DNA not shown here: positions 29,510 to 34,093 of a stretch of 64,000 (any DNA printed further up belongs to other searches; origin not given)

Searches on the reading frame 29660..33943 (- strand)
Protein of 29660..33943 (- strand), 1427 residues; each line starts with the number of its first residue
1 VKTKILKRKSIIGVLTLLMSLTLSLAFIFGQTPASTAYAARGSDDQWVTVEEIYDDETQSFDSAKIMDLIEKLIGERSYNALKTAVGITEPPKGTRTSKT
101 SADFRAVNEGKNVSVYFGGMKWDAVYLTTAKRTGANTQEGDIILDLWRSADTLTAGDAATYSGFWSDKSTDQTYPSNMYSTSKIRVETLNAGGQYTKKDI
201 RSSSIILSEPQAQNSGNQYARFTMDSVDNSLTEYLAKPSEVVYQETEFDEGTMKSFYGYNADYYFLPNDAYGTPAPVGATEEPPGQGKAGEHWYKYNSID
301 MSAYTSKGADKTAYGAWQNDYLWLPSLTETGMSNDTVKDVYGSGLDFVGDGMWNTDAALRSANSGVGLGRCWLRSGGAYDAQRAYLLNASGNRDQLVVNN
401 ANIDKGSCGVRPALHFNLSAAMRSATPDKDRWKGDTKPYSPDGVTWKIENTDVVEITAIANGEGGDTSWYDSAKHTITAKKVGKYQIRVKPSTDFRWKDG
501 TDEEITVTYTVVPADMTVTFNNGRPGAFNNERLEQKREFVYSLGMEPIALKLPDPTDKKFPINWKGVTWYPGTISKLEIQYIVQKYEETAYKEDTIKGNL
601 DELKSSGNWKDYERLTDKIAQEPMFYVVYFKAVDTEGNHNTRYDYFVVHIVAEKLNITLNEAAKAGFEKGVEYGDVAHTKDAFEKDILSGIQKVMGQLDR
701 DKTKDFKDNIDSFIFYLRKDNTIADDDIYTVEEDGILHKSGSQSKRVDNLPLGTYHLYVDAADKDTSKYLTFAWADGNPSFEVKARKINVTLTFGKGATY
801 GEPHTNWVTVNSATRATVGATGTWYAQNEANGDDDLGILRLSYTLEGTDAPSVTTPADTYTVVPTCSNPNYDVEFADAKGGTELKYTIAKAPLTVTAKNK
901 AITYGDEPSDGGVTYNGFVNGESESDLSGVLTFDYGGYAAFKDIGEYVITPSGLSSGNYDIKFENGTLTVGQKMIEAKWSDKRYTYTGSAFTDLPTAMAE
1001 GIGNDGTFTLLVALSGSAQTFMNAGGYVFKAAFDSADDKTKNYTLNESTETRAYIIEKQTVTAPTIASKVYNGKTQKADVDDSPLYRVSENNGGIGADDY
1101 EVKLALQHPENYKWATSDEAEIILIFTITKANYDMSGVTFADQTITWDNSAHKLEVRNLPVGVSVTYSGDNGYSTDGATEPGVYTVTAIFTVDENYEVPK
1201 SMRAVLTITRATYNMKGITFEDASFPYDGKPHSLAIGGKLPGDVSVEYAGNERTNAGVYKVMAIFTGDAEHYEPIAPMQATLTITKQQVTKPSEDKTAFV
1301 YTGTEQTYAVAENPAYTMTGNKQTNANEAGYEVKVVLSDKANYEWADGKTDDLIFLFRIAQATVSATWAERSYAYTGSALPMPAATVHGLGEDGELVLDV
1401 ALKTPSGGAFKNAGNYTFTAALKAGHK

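Call 8: search_protein_families(library=pfam, proteins=[window:29660-33943:-])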
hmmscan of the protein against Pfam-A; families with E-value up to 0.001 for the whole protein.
window:29660-33943:- (1427 aa): 2 families
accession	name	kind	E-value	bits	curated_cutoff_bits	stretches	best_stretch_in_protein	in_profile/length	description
PF18676.6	MBG_2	-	8.7e-16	58.7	25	1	893-969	1-72/72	MBG domain (YGX type)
PF19789.6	DUF6273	-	0.00043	20.6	23.5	0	319-415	82-169/172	Domain of unknown function (DUF6273)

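Call 11: find_encoding_contigs(protein=window:29660-33943:-, flank=3000, max_places=10)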
Protein window:29660-33943:- (1427 aa): no gene with exactly this product is on record in the collection.

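Call 68: search_protein_families(library=ncbifam, proteins=[window:29660-33943:-], max_evalue=0.001)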
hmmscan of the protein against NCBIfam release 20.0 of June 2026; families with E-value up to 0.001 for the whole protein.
window:29660-33943:- (1427 aa): 0 families
